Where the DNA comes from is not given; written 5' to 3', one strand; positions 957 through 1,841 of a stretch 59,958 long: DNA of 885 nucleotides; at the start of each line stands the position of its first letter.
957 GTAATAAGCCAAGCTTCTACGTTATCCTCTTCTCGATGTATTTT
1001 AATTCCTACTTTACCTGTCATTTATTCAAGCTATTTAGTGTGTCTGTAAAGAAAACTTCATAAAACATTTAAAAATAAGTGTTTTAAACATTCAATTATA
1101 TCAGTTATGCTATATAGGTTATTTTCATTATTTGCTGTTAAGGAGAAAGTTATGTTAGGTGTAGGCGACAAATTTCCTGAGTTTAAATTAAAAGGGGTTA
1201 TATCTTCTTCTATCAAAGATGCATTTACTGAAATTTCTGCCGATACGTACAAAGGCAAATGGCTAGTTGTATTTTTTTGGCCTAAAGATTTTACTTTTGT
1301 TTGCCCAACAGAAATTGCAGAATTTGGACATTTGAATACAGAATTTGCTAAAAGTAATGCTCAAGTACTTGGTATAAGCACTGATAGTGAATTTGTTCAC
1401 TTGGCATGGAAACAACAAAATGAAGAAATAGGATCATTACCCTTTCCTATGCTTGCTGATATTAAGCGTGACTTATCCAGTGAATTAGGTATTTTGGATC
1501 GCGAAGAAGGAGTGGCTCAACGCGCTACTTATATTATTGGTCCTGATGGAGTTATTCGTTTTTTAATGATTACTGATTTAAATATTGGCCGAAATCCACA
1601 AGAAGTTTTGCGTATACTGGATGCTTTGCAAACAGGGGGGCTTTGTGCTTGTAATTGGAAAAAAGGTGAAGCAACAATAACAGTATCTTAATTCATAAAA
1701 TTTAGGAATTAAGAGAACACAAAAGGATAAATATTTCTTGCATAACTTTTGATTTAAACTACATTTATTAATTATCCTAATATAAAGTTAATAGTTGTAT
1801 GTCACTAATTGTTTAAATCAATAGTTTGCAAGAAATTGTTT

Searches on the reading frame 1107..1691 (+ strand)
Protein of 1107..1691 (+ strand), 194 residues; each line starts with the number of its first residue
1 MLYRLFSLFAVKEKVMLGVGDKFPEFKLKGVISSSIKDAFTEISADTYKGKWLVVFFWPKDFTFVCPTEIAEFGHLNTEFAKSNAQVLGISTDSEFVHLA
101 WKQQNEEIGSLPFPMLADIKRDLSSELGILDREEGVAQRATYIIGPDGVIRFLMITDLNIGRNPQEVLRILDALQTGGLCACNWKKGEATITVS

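Call 96: search_protein_families(library=pfam, proteins=[window:1107-1691:+])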
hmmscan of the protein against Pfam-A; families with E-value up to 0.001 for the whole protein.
window:1107-1691:+ (194 aa): 2 families
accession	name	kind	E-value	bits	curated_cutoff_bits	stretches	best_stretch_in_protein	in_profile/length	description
PF00578.27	AhpC-TSA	-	1.2e-39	135.5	26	1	19-152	1-123/124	AhpC/TSA family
PF08534.16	Redoxin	-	3.3e-17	63.1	26.6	1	19-154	2-132/148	Redoxin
